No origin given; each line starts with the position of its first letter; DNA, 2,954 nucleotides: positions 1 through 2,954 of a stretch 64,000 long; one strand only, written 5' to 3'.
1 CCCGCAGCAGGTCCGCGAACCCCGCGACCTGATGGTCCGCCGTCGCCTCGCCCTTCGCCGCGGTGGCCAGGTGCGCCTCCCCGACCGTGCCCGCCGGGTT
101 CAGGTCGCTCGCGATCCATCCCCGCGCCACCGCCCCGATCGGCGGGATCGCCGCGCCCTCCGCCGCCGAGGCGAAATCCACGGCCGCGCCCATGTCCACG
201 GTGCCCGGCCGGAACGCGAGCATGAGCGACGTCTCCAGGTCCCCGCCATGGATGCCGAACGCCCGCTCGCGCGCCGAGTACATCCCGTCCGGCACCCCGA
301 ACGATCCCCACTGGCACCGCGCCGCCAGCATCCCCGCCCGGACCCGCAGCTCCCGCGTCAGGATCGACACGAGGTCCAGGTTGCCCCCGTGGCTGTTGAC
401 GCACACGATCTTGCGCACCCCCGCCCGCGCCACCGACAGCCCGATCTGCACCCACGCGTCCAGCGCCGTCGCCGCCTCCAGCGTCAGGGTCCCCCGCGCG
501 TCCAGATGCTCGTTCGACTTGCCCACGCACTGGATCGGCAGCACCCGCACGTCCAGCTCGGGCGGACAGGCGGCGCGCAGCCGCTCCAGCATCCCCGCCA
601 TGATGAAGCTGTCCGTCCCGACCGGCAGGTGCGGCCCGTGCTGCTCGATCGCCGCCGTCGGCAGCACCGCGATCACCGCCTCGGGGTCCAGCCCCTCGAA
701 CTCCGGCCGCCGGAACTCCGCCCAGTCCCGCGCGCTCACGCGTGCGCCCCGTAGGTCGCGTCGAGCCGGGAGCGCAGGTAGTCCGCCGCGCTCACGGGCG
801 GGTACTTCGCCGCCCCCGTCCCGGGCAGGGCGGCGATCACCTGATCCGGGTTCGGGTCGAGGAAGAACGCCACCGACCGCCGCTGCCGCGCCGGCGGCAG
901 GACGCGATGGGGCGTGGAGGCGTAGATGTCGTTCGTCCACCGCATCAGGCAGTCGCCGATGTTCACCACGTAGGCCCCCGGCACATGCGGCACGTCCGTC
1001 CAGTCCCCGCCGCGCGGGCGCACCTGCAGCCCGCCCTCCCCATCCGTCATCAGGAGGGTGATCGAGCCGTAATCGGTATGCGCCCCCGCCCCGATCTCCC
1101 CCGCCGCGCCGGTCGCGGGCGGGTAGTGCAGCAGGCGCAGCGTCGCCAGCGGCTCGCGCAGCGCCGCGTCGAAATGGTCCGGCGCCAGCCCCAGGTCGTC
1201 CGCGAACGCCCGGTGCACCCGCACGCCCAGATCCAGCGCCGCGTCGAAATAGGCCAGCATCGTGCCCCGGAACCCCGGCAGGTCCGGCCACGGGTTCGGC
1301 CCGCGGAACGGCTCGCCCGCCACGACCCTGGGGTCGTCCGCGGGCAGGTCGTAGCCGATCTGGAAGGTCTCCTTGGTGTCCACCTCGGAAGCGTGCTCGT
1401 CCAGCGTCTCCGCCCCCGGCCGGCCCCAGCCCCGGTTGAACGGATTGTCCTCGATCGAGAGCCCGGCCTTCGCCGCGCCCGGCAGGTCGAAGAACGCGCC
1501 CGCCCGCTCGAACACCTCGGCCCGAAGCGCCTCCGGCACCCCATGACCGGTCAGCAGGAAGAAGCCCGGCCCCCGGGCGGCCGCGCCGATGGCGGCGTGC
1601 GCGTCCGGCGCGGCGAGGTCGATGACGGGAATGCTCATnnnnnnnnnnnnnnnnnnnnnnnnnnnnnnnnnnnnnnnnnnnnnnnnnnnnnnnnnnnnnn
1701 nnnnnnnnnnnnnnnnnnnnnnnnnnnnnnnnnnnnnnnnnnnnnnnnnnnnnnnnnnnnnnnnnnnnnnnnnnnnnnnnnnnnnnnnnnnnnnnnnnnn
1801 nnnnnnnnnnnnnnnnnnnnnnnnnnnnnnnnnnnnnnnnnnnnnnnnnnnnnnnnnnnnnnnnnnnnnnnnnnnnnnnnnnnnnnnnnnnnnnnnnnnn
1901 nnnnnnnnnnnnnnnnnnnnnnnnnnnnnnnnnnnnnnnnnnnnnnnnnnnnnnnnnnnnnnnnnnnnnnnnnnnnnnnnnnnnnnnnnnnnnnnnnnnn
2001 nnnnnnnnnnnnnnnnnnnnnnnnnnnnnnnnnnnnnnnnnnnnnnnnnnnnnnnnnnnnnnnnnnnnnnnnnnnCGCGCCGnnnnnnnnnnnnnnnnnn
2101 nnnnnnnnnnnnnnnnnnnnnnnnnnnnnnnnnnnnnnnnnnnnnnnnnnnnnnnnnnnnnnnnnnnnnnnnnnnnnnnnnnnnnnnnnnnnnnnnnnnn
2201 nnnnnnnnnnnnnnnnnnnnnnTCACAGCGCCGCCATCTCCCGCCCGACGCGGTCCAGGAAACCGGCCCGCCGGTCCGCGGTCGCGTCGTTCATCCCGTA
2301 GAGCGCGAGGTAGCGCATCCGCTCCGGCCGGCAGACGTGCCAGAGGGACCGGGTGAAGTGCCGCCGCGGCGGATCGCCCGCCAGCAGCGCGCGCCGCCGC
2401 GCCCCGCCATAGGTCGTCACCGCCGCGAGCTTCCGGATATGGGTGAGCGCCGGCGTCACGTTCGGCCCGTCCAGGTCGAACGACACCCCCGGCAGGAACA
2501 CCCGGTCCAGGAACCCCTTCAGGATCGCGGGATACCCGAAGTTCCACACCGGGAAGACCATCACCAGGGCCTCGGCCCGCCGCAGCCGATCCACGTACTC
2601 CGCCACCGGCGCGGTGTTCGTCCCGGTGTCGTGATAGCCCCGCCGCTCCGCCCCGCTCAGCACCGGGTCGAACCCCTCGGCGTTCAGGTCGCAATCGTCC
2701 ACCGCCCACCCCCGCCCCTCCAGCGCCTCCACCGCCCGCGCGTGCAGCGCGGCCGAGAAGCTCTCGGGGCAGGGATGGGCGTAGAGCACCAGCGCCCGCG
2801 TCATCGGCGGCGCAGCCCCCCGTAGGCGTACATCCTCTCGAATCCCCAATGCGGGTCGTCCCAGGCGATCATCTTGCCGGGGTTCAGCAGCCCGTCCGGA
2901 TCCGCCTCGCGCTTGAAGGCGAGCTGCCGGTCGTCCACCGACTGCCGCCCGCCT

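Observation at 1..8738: Putative N-heterocycle (creatinine/pyrimidine-like) catabolic island with its own ABC importer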

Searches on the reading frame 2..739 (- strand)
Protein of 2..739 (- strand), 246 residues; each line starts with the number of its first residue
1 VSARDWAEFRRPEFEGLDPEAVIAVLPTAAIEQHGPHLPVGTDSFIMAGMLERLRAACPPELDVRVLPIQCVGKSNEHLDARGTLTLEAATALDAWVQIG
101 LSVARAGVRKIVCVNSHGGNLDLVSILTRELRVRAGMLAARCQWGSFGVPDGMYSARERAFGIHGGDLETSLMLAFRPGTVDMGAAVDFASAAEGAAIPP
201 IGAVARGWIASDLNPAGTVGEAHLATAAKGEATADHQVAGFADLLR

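Call 10: search_protein_families(library=pfam, proteins=[window:2-739:-])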
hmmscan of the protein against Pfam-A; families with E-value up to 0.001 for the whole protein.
window:2-739:- (246 aa): 1 family
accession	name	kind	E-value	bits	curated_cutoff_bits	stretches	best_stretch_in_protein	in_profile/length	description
PF02633.19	Creatininase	-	2.2e-62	211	31.3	1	8-245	2-238/238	Creatinine amidohydrolase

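Call 11: search_protein_families(library=ncbifam, proteins=[window:2-739:-])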
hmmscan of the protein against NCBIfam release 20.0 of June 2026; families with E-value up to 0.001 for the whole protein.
window:2-739:- (246 aa): 4 families
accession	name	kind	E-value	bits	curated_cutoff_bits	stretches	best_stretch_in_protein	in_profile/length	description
TIGR03964.1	mycofact_creat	equivalog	4.5e-22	78.8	172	1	17-237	9-209/228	mycofactocin biosynthesis peptidyl-dipeptidase MftE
TIGR04448.1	creatininase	equivalog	7.5e-19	68.4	235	1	17-244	10-241/246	creatininase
NF041098.2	diketo_inos_hlase_IolN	equivalog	1.2e-10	41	245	1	23-234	26-251/307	3-dehydro-scyllo-inosose hydrolase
NF033501.0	ArfB_arch_rifla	equivalog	0.00063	19.6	180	0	30-127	25-116/219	2-amino-5-formylamino-6-ribosylaminopyrimidin-4(3H)-one 5'-monophosphate deformylase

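Call 13: search_solved_structures(query=window:2-739:-, max_evalue=0.00001)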
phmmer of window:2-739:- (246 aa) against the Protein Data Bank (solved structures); distinct sequences matched with E-value up to 0.00001: 8.
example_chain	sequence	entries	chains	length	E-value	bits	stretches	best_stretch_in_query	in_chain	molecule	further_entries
3a6e_A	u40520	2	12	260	2.2e-13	53.6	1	22-246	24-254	Creatinine amidohydrolase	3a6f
3a6j_A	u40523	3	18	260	6.5e-13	52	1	22-246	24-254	Creatinine amidohydrolase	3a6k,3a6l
1j2t_A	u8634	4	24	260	6.5e-13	52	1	22-246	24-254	creatinine amidohydrolase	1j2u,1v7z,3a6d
1q3k_A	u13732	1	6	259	8.6e-13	51.6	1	22-244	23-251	creatininase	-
3a6h_A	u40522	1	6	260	1.6e-12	50.7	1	22-246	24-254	Creatinine amidohydrolase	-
3a6g_A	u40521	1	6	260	2.2e-12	50.3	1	22-246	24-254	Creatinine amidohydrolase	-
3lub_A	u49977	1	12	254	1.6e-08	37.7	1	23-235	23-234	Putative creatinine amidohydrolase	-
3no4_A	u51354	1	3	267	3.3e-06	30.1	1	24-130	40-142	creatinine amidohydrolase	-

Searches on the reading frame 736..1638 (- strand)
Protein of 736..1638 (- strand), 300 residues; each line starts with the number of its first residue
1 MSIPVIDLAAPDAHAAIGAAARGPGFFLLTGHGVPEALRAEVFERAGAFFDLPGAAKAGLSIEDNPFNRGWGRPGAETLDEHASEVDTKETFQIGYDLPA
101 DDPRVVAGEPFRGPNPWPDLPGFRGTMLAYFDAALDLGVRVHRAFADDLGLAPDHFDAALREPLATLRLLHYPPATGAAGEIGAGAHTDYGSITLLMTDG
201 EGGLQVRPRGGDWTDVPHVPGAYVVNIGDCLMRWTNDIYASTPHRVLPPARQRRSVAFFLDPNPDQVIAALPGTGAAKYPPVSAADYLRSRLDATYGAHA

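Call 10: search_protein_families(library=pfam, proteins=[window:736-1638:-])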
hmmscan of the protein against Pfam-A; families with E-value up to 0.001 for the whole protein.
window:736-1638:- (300 aa): 2 families
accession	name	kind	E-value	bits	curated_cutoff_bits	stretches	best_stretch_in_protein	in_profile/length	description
PF14226.12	DIOX_N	-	8.7e-26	91.3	27.3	1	3-119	1-116/117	non-haem dioxygenase in morphine synthesis N-terminal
PF03171.26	2OG-FeII_Oxy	-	1.1e-24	87.1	23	1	166-262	4-101/101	2OG-Fe(II) oxygenase superfamily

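Call 11: search_protein_families(library=ncbifam, proteins=[window:736-1638:-])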
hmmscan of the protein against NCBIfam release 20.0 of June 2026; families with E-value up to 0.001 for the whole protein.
window:736-1638:- (300 aa): 0 families

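Call 63: search_solved_structures(query=window:736-1638:-, max_evalue=0.00001)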
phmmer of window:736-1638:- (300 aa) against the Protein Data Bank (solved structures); distinct sequences matched with E-value up to 0.00001: 70 (the best 60 are shown).
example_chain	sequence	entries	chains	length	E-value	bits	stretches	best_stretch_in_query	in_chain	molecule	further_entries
9ovh_A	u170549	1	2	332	4e-55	190.6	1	4-284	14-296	2-oxoglutarate-dependent ethylene/succinate-forming enzyme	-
5c3p_A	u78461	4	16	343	1.9e-45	158.8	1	22-299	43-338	Thymine dioxygenase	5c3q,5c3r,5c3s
6jyv_A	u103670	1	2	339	9.5e-45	156.5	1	3-275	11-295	Probable iron/ascorbate oxidoreductase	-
9l50_A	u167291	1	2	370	7.5e-44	153.6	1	11-299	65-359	ring expansion oxygenase SpoC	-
9l51_A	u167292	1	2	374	7.7e-44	153.5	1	11-299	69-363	ring expansion oxygenase SpoC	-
9l52_A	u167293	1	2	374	4.8e-43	150.9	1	11-299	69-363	ring expansion oxygenase SpoC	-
6xjj_A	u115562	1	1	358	7.8e-39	137.1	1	18-299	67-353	2-oxoglutarate-dependent dioxygenase tropC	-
5c3o_A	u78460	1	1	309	1.1e-38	136.6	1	22-264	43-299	Thymine dioxygenase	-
9ig3_A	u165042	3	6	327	1e-34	123.6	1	21-256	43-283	2-oxoglutarate-dependent dioxygenase traH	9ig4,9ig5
3oox_A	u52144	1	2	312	7.9e-34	120.6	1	17-291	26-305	putative 2OG-Fe(II) oxygenase family protein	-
4xae_A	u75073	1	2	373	5e-26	95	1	157-282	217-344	Feruloyl CoA ortho-hydroxylase 1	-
9eir_A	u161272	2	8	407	2.9e-25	92.5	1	42-212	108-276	2-oxoglutarate-dependent ethylene/succinate-forming enzyme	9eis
7ekd_A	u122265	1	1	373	7.5e-25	91.2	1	2-281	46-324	Gibberellin 3-beta-dioxygenase 2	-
6lsv_A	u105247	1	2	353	3.9e-24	88.8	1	14-282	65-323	Probable 2-oxoglutarate-dependent dioxygenase At5g05600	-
9gi5_A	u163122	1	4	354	9.5e-24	87.5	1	3-273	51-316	Os06g0176700 protein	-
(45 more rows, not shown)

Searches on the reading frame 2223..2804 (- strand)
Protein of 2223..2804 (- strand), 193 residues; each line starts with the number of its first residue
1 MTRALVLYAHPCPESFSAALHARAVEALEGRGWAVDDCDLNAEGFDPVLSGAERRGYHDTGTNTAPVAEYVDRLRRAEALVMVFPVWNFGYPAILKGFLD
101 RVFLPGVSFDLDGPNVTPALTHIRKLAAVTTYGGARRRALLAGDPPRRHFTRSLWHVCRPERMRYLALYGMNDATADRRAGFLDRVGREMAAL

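Call 10: search_protein_families(library=pfam, proteins=[window:2223-2804:-])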
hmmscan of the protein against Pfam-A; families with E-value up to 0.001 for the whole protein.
window:2223-2804:- (193 aa): 2 families
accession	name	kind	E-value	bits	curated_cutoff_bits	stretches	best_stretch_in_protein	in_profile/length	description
PF02525.22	Flavodoxin_2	-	1.1e-28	100.8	27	1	3-176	2-183/198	Flavodoxin-like fold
PF03358.20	FMN_red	-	7.2e-13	48.8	24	1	3-139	2-121/152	NADPH-dependent FMN reductase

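Call 11: search_protein_families(library=ncbifam, proteins=[window:2223-2804:-])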
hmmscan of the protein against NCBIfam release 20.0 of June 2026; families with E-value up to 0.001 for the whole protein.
window:2223-2804:- (193 aa): 5 families
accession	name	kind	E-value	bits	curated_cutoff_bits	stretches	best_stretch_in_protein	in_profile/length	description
NF007280.0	PRK09739.1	equivalog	4.2e-21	75.5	162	1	2-109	4-112/199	NAD(P)H oxidoreductase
NF002044.1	PRK00871.1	equivalog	4e-08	32.8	210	1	71-174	49-149/170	glutathione-regulated potassium-efflux system oxidoreductase KefF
NF002370.0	PRK01355.1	subfamily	6e-07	29.2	143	1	1-105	1-106/199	FMN-dependent NADH-azoreductase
NF010075.0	PRK13556.1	subfamily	2.9e-06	27.4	188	1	65-135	78-147/208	FMN-dependent NADH-azoreductase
NF003430.0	PRK04930.1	equivalog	7.3e-05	22.2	240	0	72-116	57-101/184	glutathione-regulated potassium-efflux system ancillary protein KefG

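Call 64: search_solved_structures(query=window:2223-2804:-, max_evalue=0.00001)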
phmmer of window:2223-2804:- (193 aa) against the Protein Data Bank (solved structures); distinct sequences matched with E-value up to 0.00001: 30.
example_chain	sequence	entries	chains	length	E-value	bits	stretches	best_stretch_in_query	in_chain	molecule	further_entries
3lcm_A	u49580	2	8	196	8.1e-17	64.9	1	3-110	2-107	Putative oxidoreductase | NADPH Quinone Oxidoreductase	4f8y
3tzb_A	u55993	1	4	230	4.6e-14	56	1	3-155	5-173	Ribosyldihydronicotinamide dehydrogenase [quinone]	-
3te7_A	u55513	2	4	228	4.6e-14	55.9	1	3-155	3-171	Ribosyldihydronicotinamide dehydrogenase [quinone]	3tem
1zx1_A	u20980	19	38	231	4.7e-14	55.9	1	3-155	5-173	NRH dehydrogenase [quinone] 2 | Ribosyldihydronicotinamide dehydrogenase [quinone]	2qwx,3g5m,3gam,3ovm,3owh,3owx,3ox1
1qr2_A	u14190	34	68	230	4.7e-14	55.9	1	3-155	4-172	PROTEIN (QUINONE REDUCTASE TYPE 2) | NRH dehydrogenase [quinone] 2 | Ribosyldihydronicotinamide dehydrogenase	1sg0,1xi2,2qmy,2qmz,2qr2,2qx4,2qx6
3fw1_A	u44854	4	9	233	4.9e-14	55.9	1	3-155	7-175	Ribosyldihydronicotinamide dehydrogenase [quinone]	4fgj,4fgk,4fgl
2bzs_A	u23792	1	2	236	5.2e-14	55.8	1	3-155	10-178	NRH DEHYDROGENASE [QUINONE] 2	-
3o73_A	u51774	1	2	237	5.2e-14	55.8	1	3-155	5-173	Ribosyldihydronicotinamide dehydrogenase [quinone]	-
7o4d_A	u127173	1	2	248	6.1e-14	55.5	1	3-156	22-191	Ribosyldihydronicotinamide dehydrogenase [quinone]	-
1dxq_A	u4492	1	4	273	8.9e-14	55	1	3-135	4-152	QUINONE REDUCTASE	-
1qrd_A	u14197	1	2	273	2.1e-13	53.8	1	2-134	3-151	QUINONE-REDUCTASE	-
5lbt_A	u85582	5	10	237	3.3e-13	53.1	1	3-155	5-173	Ribosyldihydronicotinamide dehydrogenase [quinone]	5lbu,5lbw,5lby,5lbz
1qbg_A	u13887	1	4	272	1.3e-11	47.9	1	2-131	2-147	NAD(P)H DEHYDROGENASE [QUINONE] 1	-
5fuq_A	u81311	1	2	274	1.6e-11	47.6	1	3-131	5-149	NAD(P)H DEHYDROGENASE [QUINONE] 1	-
8ok0_A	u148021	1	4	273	1.7e-11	47.6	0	3-57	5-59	NAD(P)H dehydrogenase [quinone] 1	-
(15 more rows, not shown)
